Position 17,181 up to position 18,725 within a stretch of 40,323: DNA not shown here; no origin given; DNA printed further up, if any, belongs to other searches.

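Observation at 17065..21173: Stand-alone carrier protein + fold-III PLP decarboxylase + adenylating ligase + GNAT cassette inside an actinobacterial polysaccharide locus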

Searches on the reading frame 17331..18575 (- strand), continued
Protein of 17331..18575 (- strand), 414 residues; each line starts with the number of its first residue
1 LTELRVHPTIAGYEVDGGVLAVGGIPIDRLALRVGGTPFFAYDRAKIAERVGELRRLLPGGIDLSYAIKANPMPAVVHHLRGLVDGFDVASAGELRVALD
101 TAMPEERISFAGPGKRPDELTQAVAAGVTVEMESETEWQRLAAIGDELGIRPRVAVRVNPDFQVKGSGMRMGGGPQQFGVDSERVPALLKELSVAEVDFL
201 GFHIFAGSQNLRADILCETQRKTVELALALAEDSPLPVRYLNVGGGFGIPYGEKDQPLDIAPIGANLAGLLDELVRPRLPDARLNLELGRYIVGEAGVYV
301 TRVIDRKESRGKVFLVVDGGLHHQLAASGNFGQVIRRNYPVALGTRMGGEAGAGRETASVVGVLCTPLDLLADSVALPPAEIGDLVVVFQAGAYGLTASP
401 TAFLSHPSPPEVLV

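Call 50: search_protein_families(library=pfam, proteins=[P0299, P0332, P0334, P0342, P0358, P0383, P0340, P0354, P0368, P0374], max_evalue=0.0001)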
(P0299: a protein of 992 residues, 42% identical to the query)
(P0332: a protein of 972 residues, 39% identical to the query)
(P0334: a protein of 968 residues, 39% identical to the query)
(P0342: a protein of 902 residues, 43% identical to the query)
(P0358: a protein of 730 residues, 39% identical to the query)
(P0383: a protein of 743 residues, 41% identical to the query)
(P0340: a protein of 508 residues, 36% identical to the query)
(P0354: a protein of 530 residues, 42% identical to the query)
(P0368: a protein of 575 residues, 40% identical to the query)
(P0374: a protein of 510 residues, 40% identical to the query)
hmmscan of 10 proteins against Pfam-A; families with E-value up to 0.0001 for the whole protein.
P0299 (992 aa): 4 families
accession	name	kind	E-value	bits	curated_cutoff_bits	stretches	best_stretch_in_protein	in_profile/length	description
PF00501.34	AMP-binding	-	2e-79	267.6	29.9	1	11-382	2-384/384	AMP-binding enzyme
PF02784.22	Orn_Arg_deC_N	-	5.2e-41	141.1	23.4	1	601-851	4-246/247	Pyridoxal-dependent decarboxylase, pyridoxal binding domain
PF13193.12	AMP-binding_C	-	1.1e-17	65.2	24.5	1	444-519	1-76/76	AMP-binding enzyme C-terminal domain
PF00278.28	Orn_DAP_Arg_deC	-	1.8e-16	60.6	23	1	593-947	1-95/95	Pyridoxal-dependent decarboxylase, C-terminal sheet domain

P0332 (972 aa): 4 families
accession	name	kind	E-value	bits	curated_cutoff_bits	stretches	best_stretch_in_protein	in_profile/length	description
PF00501.34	AMP-binding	-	1e-60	206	29.9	1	5-395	1-384/384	AMP-binding enzyme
PF02784.22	Orn_Arg_deC_N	-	2.6e-29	102.7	23.4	1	587-836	4-246/247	Pyridoxal-dependent decarboxylase, pyridoxal binding domain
PF00278.28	Orn_DAP_Arg_deC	-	5.8e-16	59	23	1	748-933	5-95/95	Pyridoxal-dependent decarboxylase, C-terminal sheet domain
PF13193.12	AMP-binding_C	-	4e-07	31.3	24.5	1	456-529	2-76/76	AMP-binding enzyme C-terminal domain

P0334 (968 aa): 5 families
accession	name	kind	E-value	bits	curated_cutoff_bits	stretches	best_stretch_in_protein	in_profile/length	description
PF00501.34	AMP-binding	-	3.2e-80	270.2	29.9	1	11-382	3-384/384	AMP-binding enzyme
PF02784.22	Orn_Arg_deC_N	-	2.1e-33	116.2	23.4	1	570-822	2-247/247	Pyridoxal-dependent decarboxylase, pyridoxal binding domain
PF00278.28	Orn_DAP_Arg_deC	-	3.8e-15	56.4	23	1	818-918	5-95/95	Pyridoxal-dependent decarboxylase, C-terminal sheet domain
PF13193.12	AMP-binding_C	-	1.3e-08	36.1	24.5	1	442-517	2-76/76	AMP-binding enzyme C-terminal domain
PF01168.26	Ala_racemase_N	-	1.8e-05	25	24.1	1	569-761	3-181/220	Alanine racemase, N-terminal domain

P0342 (902 aa): 4 families
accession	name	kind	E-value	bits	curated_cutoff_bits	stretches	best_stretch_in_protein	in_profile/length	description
PF00501.34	AMP-binding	-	1.1e-64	219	29.9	1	402-746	4-384/384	AMP-binding enzyme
PF02784.22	Orn_Arg_deC_N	-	2e-33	116.3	23.4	1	3-250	6-246/247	Pyridoxal-dependent decarboxylase, pyridoxal binding domain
PF13193.12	AMP-binding_C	-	6.6e-16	59.4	24.5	1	808-883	1-76/76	AMP-binding enzyme C-terminal domain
PF00278.28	Orn_DAP_Arg_deC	-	1.4e-14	54.6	23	1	249-346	3-95/95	Pyridoxal-dependent decarboxylase, C-terminal sheet domain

P0358 (730 aa): 3 families
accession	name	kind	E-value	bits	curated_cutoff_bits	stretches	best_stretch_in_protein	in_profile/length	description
PF02784.22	Orn_Arg_deC_N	-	9.6e-31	107.5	23.4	1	26-276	3-246/247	Pyridoxal-dependent decarboxylase, pyridoxal binding domain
PF13469.12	Sulfotransfer_3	-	3.9e-21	76.7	27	1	434-632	2-207/216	Sulfotransferase family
PF00278.28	Orn_DAP_Arg_deC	-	1.1e-12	48.5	23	1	19-374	1-94/95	Pyridoxal-dependent decarboxylase, C-terminal sheet domain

P0383 (743 aa): 4 families
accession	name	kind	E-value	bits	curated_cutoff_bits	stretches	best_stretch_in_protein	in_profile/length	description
PF02784.22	Orn_Arg_deC_N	-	2.1e-24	86.7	23.4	1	25-276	2-246/247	Pyridoxal-dependent decarboxylase, pyridoxal binding domain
PF13469.12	Sulfotransfer_3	-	2.7e-24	87.1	27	1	433-639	2-215/216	Sulfotransferase family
PF00278.28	Orn_DAP_Arg_deC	-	5.1e-17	62.4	23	1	19-370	1-93/95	Pyridoxal-dependent decarboxylase, C-terminal sheet domain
PF00685.33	Sulfotransfer_1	-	8.9e-06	25.7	22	1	433-639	4-184/255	Sulfotransferase domain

P0340 (508 aa): 3 families
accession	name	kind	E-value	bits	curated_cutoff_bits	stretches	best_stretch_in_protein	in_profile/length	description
PF02784.22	Orn_Arg_deC_N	-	2.2e-41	142.3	23.4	1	25-275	3-247/247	Pyridoxal-dependent decarboxylase, pyridoxal binding domain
PF00278.28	Orn_DAP_Arg_deC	-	1.2e-18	67.6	23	1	193-369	5-95/95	Pyridoxal-dependent decarboxylase, C-terminal sheet domain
PF00550.31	PP-binding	-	9.6e-09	35.8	20.8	1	433-490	3-59/67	Phosphopantetheine attachment site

P0354 (530 aa): 3 families
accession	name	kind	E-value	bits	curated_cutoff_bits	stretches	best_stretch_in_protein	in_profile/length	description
PF02784.22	Orn_Arg_deC_N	-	2.7e-25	89.6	23.4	1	145-386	4-246/247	Pyridoxal-dependent decarboxylase, pyridoxal binding domain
PF00278.28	Orn_DAP_Arg_deC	-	2.8e-16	60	23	1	272-482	5-95/95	Pyridoxal-dependent decarboxylase, C-terminal sheet domain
PF13759.12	2OG-FeII_Oxy_5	-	4.8e-08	33.7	27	1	5-44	62-101/101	Putative 2OG-Fe(II) oxygenase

P0368 (575 aa): 2 families
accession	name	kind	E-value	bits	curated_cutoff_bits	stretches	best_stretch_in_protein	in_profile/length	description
PF02784.22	Orn_Arg_deC_N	-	1.1e-42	146.5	23.4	1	43-294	3-247/247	Pyridoxal-dependent decarboxylase, pyridoxal binding domain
PF00278.28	Orn_DAP_Arg_deC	-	3.8e-14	53.2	23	1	101-388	5-95/95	Pyridoxal-dependent decarboxylase, C-terminal sheet domain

P0374 (510 aa): 4 families
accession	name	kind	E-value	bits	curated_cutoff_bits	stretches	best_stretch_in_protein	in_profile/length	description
PF02784.22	Orn_Arg_deC_N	-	1.1e-28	100.7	23.4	1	24-275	3-246/247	Pyridoxal-dependent decarboxylase, pyridoxal binding domain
PF00278.28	Orn_DAP_Arg_deC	-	5.5e-14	52.7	23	1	18-372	2-95/95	Pyridoxal-dependent decarboxylase, C-terminal sheet domain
PF13469.12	Sulfotransfer_3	-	6.8e-10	40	27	1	424-457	2-36/216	Sulfotransferase family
PF01168.26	Ala_racemase_N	-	4.2e-05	23.8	24.1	0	21-211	2-181/220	Alanine racemase, N-terminal domain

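Call 51: list_cluster_members(proteins=[P0299, P0332, P0334, P0342, P0340, P0358, P0383, P0241, P0251, P0257])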
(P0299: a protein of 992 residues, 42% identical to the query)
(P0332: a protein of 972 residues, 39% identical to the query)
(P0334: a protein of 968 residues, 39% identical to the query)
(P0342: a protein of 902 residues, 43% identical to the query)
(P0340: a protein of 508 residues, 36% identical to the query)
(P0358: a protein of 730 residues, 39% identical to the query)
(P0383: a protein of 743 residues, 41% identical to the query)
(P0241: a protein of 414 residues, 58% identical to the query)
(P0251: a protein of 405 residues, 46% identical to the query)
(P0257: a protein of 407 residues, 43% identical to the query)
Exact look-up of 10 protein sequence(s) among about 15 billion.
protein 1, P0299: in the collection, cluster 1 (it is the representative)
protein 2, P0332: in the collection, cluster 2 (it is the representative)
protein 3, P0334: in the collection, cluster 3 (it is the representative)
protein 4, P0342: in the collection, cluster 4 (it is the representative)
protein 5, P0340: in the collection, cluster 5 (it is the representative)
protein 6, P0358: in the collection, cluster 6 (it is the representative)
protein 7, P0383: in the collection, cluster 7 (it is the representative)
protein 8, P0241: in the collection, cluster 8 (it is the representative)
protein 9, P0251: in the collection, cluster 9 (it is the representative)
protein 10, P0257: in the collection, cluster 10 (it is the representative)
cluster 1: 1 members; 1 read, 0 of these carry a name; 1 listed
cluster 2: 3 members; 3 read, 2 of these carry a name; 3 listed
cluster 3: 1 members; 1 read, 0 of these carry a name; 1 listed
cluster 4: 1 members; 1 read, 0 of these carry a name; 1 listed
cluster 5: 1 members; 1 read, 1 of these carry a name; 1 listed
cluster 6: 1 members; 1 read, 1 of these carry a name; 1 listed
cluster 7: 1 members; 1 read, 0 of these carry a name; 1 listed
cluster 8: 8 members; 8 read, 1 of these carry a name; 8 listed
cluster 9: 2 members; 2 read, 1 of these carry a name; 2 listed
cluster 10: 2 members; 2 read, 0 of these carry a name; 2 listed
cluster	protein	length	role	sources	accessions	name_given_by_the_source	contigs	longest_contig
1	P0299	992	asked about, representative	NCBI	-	-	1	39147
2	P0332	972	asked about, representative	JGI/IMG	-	diaminopimelate decarboxylase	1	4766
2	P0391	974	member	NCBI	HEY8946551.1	MAG TPA: AMP-binding protein, partial [Polyangiaceae bacterium]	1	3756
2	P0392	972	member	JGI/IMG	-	-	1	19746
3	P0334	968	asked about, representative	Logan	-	-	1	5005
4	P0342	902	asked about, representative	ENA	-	-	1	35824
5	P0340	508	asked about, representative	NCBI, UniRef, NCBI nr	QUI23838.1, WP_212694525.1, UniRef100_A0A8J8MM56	diaminopimelate decarboxylase [Vallitalea pronyensis] | Diaminopimelate decarboxylase n=1 Tax=Vallitalea pronyensis TaxID=1348613 ...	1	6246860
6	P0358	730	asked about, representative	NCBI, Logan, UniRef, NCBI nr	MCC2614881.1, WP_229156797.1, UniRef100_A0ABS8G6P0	sulfotransferase [Aestuariibacter halophilus] | Sulfotransferase n=1 Tax=Fluctibacter halophilus TaxID=226011 RepID=A0ABS8G6P0_9ALTE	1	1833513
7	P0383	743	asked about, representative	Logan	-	-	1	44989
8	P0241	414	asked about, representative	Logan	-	-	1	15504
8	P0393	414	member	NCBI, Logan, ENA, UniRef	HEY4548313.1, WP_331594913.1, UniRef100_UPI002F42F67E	MAG TPA: pyridoxal-dependent decarboxylase, exosortase A system-associated [Pedomonas sp.] | pyridoxal-dependent decarboxylase, exosortase A system-associated n=1 Tax=Pedomonas sp. ...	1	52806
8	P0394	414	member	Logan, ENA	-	-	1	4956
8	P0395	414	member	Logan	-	-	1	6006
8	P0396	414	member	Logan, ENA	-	-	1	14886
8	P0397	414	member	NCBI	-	-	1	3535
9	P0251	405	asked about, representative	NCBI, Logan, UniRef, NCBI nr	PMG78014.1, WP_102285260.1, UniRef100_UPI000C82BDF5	pyridoxal-dependent decarboxylase, exosortase A system-associated [Vibrio lentus] | pyridoxal-dependent decarboxylase, exosortase A system-associated n=1 Tax=Vibrio lentus ...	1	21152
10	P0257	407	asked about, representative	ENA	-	-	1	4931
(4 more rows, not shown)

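Call 52: search_protein_families(library=ncbifam, alignment_id=A3, max_evalue=1e-100)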
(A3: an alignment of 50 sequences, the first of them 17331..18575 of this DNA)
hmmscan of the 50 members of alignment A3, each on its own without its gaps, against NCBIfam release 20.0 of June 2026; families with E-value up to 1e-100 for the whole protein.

A. member 1, window:17331-18575:- (414 aa): 1 family
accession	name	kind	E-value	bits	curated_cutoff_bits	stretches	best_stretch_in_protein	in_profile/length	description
TIGR03099.1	dCO2ase_PEP1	hypoth_equivalog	1.4e-175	584.2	478.45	1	14-414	2-398/398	pyridoxal-dependent decarboxylase, exosortase A system-associated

B. families by the number of members that match (of 50 scanned): 1 family
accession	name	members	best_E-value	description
TIGR03099.1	dCO2ase_PEP1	50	1.4e-175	pyridoxal-dependent decarboxylase, exosortase A system-associated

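Call 53: find_related_loci(query=A3, collection=genome_contigs, flank=10000)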
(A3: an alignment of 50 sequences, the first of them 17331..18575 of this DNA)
Query A3 (414 aa) in genome_contigs; peptide patterns used: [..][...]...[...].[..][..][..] (x = any residue, [..] = any of these).
600 stretches matched a pattern (row limit reached: there are more); 599 encode a relative of the query (tblastn E <= 1e-3); the best 80 are kept; 80 distinct loci.
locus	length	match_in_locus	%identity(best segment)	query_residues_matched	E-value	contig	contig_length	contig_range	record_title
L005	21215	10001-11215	72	7-414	0e+0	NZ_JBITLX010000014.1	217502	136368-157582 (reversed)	Actinoplanes sp. NPDC049599 NPDC049599_147_D4.ctg-0014, whole genome shotgun sequence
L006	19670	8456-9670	68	6-414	0e+0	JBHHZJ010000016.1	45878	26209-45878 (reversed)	MAG: Kiloniellaceae bacterium isolate Maj_1_bin.32 NODE_254_length_45878_cov_16.182245, whole genome shotgun sequence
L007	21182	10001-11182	70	17-414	0e+0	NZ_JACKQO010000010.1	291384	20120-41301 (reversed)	Amycolatopsis sp. CM201R contig10, whole genome shotgun sequence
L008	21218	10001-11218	69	6-414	0e+0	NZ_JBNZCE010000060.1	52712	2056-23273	Actinoplanes sp. G11-F43 G11-F43scaffold60, whole genome shotgun sequence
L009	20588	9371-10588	69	6-414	8e-179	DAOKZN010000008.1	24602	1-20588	MAG TPA_asm: Mesorhizobium sp. isolate AMR_MDS_0051 NODE_1028_length_24602_cov_8.810079, whole genome shotgun sequence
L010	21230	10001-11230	65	5-414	6e-171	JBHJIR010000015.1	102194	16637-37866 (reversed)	MAG: Kiloniellaceae bacterium isolate pac_S11C2811 S11Ck141_557904, whole genome shotgun sequence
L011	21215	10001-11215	63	7-414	3e-168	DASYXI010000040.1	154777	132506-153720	MAG TPA_asm: Stellaceae bacterium isolate SMAG_U6304 k141_39018, whole genome shotgun sequence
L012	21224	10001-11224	65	4-414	2e-167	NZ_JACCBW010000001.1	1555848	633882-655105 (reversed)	Nocardioides cavernae strain AT2.17 Ga0372455_01, whole genome shotgun sequence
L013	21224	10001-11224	65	4-414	7e-164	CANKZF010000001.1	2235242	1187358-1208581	uncultured Nocardioides sp. isolate 3-159-G.fasta genome assembly, contig: NODE_1, whole genome shotgun sequence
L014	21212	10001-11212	64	7-414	8e-163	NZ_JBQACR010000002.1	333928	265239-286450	Pelomicrobium sp. G1 NODE_2_length_333928_cov_317.295290, whole genome shotgun sequence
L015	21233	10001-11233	60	1-414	4e-159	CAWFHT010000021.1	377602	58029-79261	MAG: uncultured beta proteobacterium isolate MFD05674.bin.2.55 genome assembly, contig: contig_32324, whole genome shotg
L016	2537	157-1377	62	4-414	4e-169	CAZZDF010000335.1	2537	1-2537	MAG TPA_asm: uncultured Propionivibrio sp. isolate binchicken_co41_224 genome assembly, contig: NODE_56304_length_2537_c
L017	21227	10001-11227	62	1-414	1e-158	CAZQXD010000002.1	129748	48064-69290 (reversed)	MAG TPA_asm: uncultured Candidatus Competibacteraceae bacterium isolate SRP334346_co1_74 genome assembly, contig: NODE_1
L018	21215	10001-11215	58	6-414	5e-157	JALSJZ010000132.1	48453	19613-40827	MAG: Sedimenticola sp. isolate 354-166_metabat2_scaf2bin.125 354-166_scaffold_573_c1, whole genome shotgun sequence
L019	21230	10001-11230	59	1-414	1e-156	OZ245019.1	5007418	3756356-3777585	MAG: Sedimenticolaceae bacterium isolate 589e57f1-2ac3-4055-bd81-a33b47c3c60b genome assembly, chromosome: 1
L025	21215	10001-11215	59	6-414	2e-152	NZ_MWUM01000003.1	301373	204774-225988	Zoogloea sp. LCSB751 NODE_3_length_301373_cov_48.3212_ID_5, whole genome shotgun sequence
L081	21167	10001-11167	40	22-414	2e-67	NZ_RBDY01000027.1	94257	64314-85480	Streptomyces radicis strain DS1-2 contig0027, whole genome shotgun sequence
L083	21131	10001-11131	40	36-414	4e-66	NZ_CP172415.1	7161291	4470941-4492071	Streptomyces sp. BBFR2 chromosome, complete genome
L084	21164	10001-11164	38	24-414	1e-64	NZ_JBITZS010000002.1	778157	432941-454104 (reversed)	Streptomyces sp. NPDC053048 NPDC053048_380_B4.ctg-0002, whole genome shotgun sequence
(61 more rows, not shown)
